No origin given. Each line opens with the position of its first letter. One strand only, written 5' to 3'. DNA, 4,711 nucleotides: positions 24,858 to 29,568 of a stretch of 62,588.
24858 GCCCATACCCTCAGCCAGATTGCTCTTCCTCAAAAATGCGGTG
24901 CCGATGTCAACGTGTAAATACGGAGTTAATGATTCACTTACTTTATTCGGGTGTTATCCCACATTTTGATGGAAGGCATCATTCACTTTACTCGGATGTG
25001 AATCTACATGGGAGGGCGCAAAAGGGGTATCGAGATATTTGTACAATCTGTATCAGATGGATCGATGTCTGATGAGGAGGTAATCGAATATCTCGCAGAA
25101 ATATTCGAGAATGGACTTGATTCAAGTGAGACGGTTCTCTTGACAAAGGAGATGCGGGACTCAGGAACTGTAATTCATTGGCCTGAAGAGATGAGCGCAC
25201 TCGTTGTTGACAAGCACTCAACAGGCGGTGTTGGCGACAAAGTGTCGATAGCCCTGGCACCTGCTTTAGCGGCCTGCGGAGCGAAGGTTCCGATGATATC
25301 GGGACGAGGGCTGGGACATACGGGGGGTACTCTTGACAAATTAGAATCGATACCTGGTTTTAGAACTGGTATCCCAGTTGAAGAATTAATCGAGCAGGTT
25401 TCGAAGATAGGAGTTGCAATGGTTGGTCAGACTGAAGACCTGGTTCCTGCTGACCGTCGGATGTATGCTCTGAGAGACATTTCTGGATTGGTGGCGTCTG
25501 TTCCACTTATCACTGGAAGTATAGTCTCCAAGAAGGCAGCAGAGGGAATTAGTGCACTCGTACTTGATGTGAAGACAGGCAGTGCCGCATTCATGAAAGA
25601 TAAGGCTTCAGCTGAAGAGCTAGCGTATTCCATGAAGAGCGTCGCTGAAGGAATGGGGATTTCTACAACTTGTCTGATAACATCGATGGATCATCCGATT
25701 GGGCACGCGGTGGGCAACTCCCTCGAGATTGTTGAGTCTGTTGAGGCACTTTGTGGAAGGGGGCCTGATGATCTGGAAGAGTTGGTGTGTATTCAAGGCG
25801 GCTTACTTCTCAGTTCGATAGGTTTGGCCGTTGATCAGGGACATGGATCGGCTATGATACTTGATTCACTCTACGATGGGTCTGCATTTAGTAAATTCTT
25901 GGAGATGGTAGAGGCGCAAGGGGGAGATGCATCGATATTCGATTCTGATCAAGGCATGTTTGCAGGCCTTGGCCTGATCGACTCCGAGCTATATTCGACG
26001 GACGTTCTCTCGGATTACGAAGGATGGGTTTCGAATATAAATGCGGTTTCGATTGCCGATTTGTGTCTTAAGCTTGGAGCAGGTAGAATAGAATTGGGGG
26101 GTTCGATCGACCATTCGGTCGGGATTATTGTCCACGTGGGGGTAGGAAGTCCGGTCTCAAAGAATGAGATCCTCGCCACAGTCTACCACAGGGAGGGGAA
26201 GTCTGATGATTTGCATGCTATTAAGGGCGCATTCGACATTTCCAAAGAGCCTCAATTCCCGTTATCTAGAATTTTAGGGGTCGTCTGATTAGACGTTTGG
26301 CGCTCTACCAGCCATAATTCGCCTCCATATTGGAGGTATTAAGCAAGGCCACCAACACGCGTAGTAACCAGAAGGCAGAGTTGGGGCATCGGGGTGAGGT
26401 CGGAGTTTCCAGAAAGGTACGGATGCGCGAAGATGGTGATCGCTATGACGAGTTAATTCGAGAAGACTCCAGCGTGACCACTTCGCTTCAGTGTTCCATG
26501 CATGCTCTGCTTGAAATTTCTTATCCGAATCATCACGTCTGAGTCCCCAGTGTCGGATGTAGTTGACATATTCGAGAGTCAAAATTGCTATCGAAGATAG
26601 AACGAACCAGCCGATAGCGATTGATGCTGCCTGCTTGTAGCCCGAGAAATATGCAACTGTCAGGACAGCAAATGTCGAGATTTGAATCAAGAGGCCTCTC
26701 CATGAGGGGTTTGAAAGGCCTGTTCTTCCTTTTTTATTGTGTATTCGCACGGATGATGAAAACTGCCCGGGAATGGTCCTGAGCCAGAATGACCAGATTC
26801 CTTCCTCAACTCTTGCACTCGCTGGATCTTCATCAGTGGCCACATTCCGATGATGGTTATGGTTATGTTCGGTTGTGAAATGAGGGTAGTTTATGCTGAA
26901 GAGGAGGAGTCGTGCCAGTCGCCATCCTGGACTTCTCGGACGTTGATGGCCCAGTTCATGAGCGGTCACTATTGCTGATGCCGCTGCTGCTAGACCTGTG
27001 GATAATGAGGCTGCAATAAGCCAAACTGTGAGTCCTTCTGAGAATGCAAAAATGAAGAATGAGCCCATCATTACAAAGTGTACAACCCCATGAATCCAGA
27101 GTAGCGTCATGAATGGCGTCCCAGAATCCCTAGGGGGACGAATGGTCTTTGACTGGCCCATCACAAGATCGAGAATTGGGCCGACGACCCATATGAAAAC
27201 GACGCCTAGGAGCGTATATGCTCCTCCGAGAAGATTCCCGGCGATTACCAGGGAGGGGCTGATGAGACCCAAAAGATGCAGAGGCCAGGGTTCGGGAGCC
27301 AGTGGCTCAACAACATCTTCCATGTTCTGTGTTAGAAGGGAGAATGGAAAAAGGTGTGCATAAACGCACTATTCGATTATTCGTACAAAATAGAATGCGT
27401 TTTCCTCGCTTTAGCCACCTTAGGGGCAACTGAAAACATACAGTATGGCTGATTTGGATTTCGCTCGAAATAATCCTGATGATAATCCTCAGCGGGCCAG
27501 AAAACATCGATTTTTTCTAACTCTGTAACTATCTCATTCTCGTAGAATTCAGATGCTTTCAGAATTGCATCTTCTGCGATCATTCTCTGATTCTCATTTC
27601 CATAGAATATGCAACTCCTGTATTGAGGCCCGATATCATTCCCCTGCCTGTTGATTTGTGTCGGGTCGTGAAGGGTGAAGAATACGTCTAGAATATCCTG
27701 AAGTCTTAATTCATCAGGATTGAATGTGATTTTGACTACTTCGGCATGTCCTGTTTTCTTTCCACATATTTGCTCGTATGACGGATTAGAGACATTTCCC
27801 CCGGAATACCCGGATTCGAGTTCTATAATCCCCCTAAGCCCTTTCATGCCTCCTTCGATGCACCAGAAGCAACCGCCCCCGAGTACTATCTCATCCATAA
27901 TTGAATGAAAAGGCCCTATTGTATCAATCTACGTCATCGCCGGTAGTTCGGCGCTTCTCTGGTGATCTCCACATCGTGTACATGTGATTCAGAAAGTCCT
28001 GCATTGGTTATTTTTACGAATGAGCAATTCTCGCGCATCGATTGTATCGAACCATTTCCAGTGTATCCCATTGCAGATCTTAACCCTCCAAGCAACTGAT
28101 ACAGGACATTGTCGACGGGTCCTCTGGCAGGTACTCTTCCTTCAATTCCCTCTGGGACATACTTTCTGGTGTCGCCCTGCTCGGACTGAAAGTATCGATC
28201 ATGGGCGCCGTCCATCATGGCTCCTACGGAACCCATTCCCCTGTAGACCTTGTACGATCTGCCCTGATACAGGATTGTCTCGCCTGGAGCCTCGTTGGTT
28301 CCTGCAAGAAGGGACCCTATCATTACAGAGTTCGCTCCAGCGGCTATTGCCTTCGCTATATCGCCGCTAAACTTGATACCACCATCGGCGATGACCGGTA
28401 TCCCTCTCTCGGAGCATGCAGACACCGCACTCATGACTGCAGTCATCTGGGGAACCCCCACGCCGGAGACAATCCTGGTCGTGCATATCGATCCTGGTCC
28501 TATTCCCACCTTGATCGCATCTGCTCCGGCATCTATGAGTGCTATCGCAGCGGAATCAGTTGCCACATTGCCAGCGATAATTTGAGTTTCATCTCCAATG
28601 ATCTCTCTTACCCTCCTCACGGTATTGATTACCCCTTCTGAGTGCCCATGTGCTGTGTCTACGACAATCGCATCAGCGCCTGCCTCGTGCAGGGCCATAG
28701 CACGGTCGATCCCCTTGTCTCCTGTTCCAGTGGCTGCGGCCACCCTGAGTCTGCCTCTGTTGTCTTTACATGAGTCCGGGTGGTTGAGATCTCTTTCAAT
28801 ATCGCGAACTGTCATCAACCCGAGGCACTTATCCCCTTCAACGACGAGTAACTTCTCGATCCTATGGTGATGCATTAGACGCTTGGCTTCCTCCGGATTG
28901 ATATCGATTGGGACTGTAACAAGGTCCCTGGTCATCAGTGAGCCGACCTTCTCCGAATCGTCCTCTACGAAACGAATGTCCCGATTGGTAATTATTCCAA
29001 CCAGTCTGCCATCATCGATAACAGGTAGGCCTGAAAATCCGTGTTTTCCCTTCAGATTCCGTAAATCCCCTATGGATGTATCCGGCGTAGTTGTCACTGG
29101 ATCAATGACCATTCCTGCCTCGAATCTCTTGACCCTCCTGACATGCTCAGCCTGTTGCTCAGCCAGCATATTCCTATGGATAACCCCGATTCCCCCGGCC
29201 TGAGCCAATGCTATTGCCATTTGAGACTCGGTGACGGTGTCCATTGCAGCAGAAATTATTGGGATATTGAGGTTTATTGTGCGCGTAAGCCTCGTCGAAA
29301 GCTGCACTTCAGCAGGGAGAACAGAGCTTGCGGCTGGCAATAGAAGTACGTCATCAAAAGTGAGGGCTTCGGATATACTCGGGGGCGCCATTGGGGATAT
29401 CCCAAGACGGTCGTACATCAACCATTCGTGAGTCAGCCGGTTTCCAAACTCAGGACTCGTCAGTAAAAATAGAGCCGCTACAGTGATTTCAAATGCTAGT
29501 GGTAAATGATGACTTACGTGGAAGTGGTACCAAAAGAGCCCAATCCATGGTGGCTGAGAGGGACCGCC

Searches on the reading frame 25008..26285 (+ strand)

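Call 67: search_protein_families(library=pfam, proteins=[window:25008-26285:+], max_evalue=0.0001)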
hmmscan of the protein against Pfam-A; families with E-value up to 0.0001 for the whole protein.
window:25008-26285:+ (426 aa): 2 families
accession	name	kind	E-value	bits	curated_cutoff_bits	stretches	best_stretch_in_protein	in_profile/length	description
PF00591.27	Glycos_transf_3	-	2.6e-36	126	27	1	66-293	4-252/253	Glycosyl transferase family, a/b domain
PF07831.19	PYNP_C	-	1e-13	51.1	27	1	340-400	1-61/75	Pyrimidine nucleoside phosphorylase C-terminal domain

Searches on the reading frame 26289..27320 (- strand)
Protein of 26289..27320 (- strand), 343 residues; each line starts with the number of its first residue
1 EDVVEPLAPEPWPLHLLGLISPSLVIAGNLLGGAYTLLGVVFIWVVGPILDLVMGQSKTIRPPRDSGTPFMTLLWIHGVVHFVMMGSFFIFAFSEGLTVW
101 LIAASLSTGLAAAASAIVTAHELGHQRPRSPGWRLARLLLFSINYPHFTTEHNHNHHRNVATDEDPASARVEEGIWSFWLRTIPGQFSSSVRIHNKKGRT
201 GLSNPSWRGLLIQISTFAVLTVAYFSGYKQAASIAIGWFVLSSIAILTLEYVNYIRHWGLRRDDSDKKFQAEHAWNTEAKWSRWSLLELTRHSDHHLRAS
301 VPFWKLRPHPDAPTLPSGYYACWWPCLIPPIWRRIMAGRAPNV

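Call 67: search_protein_families(library=pfam, proteins=[window:26289-27320:-], max_evalue=0.0001)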
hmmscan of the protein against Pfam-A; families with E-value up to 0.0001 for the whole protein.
window:26289-27320:- (343 aa): 1 family
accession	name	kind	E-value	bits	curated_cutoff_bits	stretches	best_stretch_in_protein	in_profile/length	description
PF00487.30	FA_desaturase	-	4.6e-28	99.1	29.7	1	100-323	3-250/253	Fatty acid desaturase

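Call 85: search_protein_families(library=ncbifam, proteins=[window:26289-27320:-], max_evalue=0.001)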
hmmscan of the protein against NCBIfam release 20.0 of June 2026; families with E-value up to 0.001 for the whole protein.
window:26289-27320:- (343 aa): 0 families

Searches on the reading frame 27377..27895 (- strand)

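Call 67: search_protein_families(library=pfam, proteins=[window:27377-27895:-], max_evalue=0.0001)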
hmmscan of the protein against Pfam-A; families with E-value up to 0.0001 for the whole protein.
window:27377-27895:- (172 aa): 1 family
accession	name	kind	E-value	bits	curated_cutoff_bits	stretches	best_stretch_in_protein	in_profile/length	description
PF01625.27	PMSR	-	1.5e-60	204.4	23.7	1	2-152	1-152/153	Peptide methionine sulfoxide reductase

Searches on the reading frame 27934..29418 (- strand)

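Call 67: search_protein_families(library=pfam, proteins=[window:27934-29418:-], max_evalue=0.0001)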
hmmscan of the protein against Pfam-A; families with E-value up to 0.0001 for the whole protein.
window:27934-29418:- (494 aa): 4 families
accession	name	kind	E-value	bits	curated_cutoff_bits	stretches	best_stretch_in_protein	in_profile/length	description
PF00478.31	IMPDH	-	9.3e-160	531.7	25.6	1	18-481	1-345/345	IMP dehydrogenase / GMP reductase domain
PF00571.33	CBS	-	5.4e-22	78.3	24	2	103-149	5-52/57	CBS domain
PF03060.21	NMO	-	1.6e-08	34.8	28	1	282-381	140-235/331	Nitronate monooxygenase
PF01070.24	FMN_dh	-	3.2e-05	23.6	24.9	1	284-371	225-305/350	FMN-dependent dehydrogenase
